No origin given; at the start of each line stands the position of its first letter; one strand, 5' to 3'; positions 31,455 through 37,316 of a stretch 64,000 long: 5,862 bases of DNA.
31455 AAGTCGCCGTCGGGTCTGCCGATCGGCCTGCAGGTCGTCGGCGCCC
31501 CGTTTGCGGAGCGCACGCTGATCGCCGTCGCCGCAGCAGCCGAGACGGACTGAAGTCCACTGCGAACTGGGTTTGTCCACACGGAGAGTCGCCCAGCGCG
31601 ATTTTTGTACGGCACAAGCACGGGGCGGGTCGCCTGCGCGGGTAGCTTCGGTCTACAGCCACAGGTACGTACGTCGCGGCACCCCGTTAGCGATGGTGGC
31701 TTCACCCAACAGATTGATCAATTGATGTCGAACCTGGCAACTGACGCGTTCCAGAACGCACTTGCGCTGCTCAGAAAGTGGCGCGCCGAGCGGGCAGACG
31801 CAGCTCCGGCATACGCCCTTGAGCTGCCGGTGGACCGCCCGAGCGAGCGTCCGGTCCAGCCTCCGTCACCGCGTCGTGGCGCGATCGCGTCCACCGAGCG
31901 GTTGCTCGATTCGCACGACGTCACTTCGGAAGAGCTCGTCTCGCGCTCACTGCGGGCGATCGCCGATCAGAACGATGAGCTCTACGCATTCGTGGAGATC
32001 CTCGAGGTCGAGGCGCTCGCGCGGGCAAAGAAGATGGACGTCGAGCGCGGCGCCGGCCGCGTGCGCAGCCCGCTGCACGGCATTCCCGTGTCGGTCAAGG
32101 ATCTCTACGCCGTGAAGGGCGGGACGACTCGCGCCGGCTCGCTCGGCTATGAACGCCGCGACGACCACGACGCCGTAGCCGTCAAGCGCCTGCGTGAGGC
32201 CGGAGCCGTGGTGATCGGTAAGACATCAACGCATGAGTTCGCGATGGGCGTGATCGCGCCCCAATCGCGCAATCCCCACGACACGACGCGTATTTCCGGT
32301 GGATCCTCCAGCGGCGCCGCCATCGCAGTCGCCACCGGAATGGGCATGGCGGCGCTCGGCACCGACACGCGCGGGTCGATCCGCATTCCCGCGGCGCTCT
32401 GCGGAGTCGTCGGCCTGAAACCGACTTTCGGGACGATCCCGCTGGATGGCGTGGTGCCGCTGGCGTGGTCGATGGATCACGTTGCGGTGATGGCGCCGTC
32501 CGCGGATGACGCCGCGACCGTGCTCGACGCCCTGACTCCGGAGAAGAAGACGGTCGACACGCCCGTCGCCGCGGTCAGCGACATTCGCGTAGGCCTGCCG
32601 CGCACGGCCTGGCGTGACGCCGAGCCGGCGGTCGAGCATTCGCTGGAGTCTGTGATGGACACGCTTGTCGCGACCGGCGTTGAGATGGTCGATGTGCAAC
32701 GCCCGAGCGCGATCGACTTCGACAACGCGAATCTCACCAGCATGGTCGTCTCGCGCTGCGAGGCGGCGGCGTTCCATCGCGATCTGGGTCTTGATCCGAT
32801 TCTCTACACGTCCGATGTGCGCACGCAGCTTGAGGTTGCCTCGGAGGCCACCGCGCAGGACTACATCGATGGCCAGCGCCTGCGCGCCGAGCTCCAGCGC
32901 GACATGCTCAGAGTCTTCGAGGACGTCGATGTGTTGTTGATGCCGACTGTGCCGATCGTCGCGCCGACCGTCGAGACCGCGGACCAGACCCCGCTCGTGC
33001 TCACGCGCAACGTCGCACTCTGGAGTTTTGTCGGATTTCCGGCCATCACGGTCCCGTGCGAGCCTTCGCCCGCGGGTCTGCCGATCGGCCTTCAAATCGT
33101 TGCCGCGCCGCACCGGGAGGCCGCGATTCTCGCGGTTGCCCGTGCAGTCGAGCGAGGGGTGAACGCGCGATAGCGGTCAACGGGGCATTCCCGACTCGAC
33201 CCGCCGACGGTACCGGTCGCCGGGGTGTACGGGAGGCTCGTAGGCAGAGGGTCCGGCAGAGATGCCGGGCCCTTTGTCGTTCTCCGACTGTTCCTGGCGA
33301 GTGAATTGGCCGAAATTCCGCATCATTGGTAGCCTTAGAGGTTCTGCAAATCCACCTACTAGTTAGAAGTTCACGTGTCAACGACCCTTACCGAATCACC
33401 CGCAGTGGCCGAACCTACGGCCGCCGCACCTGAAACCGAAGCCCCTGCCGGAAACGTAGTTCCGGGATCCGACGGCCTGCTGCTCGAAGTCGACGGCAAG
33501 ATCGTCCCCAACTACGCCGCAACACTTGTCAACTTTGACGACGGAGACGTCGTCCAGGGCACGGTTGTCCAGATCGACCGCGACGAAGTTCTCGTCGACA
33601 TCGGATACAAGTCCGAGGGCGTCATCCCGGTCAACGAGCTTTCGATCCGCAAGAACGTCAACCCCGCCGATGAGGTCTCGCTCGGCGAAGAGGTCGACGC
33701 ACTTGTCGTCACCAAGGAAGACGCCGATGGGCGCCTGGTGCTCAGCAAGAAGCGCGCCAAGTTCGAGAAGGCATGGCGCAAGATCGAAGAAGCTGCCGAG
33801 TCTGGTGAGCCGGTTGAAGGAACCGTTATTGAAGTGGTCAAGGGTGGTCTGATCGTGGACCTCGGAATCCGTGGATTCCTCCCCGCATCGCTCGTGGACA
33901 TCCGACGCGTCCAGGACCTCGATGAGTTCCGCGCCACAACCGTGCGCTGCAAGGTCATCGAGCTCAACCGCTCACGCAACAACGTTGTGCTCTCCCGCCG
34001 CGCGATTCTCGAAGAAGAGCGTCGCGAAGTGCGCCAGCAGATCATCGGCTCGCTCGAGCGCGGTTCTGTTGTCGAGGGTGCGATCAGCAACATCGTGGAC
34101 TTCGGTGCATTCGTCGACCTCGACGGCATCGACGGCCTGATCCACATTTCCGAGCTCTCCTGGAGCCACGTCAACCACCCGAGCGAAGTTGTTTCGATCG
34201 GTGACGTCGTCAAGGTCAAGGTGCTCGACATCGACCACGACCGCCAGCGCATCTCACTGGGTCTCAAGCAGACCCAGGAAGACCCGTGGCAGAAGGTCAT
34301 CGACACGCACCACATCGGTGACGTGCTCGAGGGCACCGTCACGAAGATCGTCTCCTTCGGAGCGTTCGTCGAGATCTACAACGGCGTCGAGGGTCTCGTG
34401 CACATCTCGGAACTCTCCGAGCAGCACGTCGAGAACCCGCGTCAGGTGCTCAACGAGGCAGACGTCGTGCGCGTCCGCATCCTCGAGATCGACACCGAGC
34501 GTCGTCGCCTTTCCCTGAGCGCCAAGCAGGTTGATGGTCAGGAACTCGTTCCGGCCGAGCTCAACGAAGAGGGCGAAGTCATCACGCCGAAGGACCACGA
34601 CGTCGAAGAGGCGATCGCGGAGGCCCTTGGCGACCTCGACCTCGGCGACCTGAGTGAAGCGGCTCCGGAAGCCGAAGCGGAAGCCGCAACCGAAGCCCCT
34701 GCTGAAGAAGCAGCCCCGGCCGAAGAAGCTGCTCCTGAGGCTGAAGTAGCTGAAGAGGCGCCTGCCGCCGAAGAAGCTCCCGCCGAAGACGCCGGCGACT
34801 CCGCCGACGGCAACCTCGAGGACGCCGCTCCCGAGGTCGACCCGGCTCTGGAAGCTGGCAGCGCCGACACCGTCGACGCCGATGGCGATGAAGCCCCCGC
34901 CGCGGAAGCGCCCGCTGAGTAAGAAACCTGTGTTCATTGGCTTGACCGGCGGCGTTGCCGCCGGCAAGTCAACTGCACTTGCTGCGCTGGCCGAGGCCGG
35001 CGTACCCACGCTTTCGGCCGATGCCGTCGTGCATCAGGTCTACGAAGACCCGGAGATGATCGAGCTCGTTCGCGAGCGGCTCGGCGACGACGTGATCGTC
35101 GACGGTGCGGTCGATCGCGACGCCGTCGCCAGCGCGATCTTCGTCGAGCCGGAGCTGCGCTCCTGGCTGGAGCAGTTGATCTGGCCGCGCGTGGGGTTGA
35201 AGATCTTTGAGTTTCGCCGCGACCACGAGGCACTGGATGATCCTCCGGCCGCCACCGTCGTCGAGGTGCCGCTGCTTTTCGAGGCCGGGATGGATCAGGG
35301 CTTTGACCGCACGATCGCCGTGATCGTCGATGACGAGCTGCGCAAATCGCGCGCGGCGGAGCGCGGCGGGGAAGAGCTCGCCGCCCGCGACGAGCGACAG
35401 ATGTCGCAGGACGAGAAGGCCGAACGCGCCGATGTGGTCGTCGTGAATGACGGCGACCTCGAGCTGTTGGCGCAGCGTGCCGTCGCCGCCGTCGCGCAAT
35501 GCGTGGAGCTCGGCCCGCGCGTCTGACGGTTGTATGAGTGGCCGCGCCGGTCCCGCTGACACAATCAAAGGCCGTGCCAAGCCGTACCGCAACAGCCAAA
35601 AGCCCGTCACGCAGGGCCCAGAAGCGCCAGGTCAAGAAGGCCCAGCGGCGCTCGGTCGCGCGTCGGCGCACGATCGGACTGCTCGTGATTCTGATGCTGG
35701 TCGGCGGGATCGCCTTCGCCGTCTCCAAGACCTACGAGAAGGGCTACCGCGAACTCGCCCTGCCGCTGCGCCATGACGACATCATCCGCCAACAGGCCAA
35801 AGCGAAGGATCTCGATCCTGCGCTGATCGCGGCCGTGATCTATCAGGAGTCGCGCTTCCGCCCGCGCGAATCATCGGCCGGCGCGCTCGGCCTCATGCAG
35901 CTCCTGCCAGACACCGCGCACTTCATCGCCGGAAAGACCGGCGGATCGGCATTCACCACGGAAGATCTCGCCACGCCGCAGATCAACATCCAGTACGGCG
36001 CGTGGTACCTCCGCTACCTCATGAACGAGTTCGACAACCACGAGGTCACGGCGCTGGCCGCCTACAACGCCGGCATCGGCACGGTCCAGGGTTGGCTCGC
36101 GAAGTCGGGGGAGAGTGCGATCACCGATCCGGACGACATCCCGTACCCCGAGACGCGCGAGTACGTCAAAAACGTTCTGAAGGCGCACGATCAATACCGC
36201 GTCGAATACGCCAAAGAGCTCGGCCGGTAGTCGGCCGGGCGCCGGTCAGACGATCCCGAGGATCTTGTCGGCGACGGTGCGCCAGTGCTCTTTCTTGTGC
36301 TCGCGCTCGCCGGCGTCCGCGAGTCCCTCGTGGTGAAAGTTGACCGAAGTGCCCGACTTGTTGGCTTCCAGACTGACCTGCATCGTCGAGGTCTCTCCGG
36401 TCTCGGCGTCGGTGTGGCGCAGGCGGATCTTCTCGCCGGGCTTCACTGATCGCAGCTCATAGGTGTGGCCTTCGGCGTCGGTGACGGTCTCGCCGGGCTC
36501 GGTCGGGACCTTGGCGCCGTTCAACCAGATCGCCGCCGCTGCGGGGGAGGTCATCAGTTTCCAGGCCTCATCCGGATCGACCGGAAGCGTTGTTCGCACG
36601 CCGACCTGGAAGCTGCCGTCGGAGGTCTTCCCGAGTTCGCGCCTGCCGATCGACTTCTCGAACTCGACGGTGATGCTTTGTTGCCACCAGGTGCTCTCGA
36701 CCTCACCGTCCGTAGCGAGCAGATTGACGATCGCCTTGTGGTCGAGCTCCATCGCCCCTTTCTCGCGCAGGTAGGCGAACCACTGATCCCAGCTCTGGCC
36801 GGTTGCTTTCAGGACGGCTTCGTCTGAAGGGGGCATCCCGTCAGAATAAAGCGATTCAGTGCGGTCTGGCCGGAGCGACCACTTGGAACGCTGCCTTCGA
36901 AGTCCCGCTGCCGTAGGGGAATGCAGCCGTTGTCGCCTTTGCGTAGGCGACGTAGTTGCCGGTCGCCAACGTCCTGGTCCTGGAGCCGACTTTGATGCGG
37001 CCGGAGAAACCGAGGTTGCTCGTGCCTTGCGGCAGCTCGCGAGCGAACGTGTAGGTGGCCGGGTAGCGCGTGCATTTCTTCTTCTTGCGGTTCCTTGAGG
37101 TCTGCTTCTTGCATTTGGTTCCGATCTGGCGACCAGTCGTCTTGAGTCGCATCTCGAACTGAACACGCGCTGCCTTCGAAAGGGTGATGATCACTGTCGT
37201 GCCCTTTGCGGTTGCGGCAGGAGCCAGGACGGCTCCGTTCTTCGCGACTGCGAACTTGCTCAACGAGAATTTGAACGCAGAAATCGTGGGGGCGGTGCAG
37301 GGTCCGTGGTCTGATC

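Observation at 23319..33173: GntR / BMP-type ABC importer / IHL pair / two AS amidases: candidate uncharacterised N-rich amide (ureide, biuret-like) catabolic system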

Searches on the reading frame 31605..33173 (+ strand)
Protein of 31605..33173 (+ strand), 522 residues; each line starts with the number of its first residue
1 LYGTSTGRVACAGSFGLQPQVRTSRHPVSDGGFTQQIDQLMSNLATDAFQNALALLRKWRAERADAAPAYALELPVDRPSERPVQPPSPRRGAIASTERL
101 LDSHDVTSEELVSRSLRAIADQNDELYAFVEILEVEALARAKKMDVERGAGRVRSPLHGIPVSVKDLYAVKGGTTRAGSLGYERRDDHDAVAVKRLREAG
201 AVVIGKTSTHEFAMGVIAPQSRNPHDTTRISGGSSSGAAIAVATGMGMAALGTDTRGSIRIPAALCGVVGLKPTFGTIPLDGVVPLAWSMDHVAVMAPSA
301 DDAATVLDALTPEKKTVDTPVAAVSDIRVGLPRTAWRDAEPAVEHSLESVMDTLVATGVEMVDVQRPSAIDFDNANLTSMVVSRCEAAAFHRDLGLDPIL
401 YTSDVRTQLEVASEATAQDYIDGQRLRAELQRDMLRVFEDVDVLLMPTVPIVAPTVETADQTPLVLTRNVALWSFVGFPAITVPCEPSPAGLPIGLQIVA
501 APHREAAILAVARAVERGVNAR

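Call 3: search_protein_families(library=pfam, proteins=[window:31605-33173:+])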
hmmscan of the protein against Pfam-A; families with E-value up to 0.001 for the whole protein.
window:31605-33173:+ (522 aa): 1 family
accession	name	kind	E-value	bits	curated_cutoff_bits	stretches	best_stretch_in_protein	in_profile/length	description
PF01425.27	Amidase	-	1.6e-87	294.8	27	1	110-509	1-445/445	Amidase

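Call 4: search_protein_families(library=ncbifam, proteins=[window:31605-33173:+])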
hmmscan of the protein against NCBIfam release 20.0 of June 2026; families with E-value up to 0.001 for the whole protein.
window:31605-33173:+ (522 aa): 26 families (the best 25 are shown)
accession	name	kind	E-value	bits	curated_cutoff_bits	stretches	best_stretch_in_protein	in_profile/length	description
NF005460.0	PRK07056.1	subfamily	3.5e-92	309.7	447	1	94-520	10-454/457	amidase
NF006631.0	PRK09201.1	equivalog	8.6e-82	275.3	461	1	93-517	8-453/466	AtzE family amidohydrolase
TIGR02715.1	amido_AtzE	subfamily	2.1e-79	267.6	425.75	1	94-517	2-446/452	AtzE family amidohydrolase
NF005688.0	PRK07488.1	equivalog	4.9e-78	263.1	532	1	93-519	12-466/474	indoleacetamide hydrolase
TIGR00132.1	gatA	equivalog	4.6e-72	243.3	481.1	2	100-390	4-307/466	Asp-tRNA(Asn)/Glu-tRNA(Gln) amidotransferase subunit GatA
NF004815.0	PRK06169.1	equivalog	7.5e-70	235.8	506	1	106-519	24-459/471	amidase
NF004622.0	PRK05962.1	equivalog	1.2e-65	222.1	463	1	110-518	6-427/431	amidase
NF004766.0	PRK06102.1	equivalog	6.1e-65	220.1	559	1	94-520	10-452/455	amidase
NF006043.0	PRK08186.1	subfamily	8.6e-65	219.3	487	1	94-518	9-447/600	allophanate hydrolase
TIGR02713.1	allophanate_hyd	equivalog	3.7e-63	213.9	511.05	1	128-517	3-411/563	allophanate hydrolase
NF006169.0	PRK08310.1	equivalog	1.8e-59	202.1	391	1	139-517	11-392/395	amidase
NF004717.0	PRK06061.1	equivalog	1.6e-58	198.6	498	1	93-516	18-464/483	amidase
NF004816.0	PRK06170.1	equivalog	5.9e-57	193.4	503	1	96-518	16-481/493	amidase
NF009119.0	PRK12470.1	equivalog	3.2e-55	188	498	1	93-517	10-450/462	amidase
NF006006.0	PRK08137.1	equivalog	2.9e-54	184.8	534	1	95-376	37-346/529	amidase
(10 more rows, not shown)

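Call 12: search_solved_structures(query=window:31725-33173:+, show_alignments=1)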
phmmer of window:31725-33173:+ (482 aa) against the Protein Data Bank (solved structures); distinct sequences matched with E-value up to 0.001: 56.
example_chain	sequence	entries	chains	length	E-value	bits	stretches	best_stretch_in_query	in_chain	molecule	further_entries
2dc0_A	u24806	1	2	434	1.4e-55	192.3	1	58-473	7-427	probable amidase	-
6c62_A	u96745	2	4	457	8.9e-49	169.8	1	73-475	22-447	Biuret hydrolase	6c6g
6dhv_A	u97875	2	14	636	7.6e-47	163.5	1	110-477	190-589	Fatty acid amide hydrolase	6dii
8eww_A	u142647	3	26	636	2.2e-46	161.9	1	110-477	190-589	Fatty acid amide hydrolase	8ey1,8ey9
3h0l_A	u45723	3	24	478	2.4e-44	155.2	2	57-328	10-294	Glutamyl-tRNA(Gln) amidotransferase subunit A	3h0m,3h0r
4wj3_A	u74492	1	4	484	1.9e-43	152.3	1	55-474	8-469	Glutamyl-tRNA(Gln) amidotransferase subunit A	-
1obk_A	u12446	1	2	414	3.6e-43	151.4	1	91-476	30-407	MALONAMIDASE E2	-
1ock_A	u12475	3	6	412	3.8e-43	151.3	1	91-476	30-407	MALONAMIDASE E2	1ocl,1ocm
1obl_A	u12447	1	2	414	1.1e-42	149.7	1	91-476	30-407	MALONAMIDASE E2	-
1o9o_A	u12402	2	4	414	1.1e-42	149.7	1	91-476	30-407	MALONAMIDASE E2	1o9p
1o9q_A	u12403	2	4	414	1.4e-42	149.4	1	91-476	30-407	MALONAMIDASE E2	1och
1obj_A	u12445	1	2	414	2e-42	148.9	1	91-476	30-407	MALONAMIDASE E2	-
3al0_A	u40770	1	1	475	2.4e-42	148.6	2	114-311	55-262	Glutamyl-tRNA(Gln) amidotransferase subunit A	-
2gi3_A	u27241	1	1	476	2.4e-42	148.6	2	114-311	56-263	Glutamyl-tRNA(Gln) amidotransferase subunit A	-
1obi_A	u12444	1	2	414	2.9e-42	148.4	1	91-476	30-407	MALONAMIDASE E2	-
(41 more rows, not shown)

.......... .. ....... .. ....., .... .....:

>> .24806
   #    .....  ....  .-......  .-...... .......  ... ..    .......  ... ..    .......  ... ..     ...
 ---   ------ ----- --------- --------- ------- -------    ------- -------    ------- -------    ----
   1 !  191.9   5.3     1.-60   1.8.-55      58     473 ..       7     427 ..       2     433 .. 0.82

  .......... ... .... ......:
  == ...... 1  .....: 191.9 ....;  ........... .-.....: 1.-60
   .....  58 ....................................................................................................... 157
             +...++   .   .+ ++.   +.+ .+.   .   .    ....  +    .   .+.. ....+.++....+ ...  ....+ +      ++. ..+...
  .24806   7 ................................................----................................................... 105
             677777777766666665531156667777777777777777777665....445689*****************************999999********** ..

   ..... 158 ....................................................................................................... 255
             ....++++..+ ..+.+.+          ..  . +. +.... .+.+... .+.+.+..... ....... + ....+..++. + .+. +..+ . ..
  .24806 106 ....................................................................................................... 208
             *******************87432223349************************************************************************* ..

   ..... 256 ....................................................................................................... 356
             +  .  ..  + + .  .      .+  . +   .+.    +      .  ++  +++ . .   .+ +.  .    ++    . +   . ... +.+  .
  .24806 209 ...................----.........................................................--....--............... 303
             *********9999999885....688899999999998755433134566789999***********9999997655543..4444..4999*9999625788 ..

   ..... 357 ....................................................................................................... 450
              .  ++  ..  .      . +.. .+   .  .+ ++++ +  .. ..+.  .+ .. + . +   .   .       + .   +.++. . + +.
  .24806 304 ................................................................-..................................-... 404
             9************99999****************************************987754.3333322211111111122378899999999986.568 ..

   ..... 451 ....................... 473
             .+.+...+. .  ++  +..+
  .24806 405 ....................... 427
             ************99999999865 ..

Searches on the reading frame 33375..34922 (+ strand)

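Call 6: search_protein_families(library=pfam, proteins=[window:33375-34922:+])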
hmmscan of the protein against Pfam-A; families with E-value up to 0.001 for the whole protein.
window:33375-34922:+ (515 aa): 5 families
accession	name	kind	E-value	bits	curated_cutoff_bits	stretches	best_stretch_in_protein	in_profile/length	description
PF00575.29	S1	-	1.3e-74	247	22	4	228-298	3-74/74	S1 RNA binding domain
PF23459.1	S1_RRP5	-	6.8e-23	81.5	27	2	315-382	4-71/72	RRP5 S1 domain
PF21710.3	Spt6_S1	-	9.6e-08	32.7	27.5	0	226-299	13-88/91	Spt6, S1/OB domain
PF13509.12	S1_2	-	8.8e-05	23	21.8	0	314-351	1-38/61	S1 domain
PF24685.1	OB_RRP5_4th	-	0.00033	21.1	31.5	0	337-372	36-71/92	RRP5 OB-fold domain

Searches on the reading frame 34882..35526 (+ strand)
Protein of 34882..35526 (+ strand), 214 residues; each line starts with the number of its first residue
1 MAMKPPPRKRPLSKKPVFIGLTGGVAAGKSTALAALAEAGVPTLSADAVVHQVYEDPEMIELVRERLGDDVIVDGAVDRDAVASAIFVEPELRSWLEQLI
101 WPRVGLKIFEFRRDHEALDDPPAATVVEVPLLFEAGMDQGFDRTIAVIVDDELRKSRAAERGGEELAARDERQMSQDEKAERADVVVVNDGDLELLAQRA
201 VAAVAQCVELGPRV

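Call 6: search_protein_families(library=pfam, proteins=[window:34882-35526:+])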
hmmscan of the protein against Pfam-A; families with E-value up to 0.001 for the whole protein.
window:34882-35526:+ (214 aa): 1 family
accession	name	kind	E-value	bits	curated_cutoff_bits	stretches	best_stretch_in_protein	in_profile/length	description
PF01121.26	CoaE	-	7.6e-36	123.9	27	1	18-193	2-178/180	Dephospho-CoA kinase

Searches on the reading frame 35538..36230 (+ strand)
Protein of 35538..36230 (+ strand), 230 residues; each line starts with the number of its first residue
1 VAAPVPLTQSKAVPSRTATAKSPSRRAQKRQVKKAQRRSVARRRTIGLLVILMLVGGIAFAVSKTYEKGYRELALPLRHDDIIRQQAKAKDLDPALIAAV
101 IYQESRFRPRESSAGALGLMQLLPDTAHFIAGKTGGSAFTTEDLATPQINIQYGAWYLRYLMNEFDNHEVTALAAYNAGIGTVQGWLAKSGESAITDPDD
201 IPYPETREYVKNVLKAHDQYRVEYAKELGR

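Call 6: search_protein_families(library=pfam, proteins=[window:35538-36230:+])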
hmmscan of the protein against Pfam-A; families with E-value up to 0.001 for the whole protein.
window:35538-36230:+ (230 aa): 1 family
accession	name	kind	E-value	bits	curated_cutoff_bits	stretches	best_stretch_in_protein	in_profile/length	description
PF01464.25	SLT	-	3e-27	94.9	21.3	1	82-194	2-112/117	Transglycosylase SLT domain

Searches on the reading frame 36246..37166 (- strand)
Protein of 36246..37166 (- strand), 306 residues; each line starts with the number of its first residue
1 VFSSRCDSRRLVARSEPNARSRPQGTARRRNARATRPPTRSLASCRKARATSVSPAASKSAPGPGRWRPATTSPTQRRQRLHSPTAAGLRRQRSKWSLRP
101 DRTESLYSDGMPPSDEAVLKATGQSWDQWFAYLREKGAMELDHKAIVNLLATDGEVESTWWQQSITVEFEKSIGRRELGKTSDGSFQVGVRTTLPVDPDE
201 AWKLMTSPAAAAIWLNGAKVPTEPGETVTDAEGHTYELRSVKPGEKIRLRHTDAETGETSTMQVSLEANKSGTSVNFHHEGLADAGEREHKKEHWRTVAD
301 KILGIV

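Call 6: search_protein_families(library=pfam, proteins=[window:36246-37166:-])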
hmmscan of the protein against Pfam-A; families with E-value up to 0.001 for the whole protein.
window:36246-37166:- (306 aa): 2 families
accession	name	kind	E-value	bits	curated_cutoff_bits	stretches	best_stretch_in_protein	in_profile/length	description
PF08327.17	AHSA1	-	1.6e-07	32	22.1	1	197-302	3-120/125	Activator of Hsp90 ATPase homolog 1-like protein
PF14117.11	DUF4287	-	0.0005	20.5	27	1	117-153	8-43/60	Domain of unknown function (DUF4287)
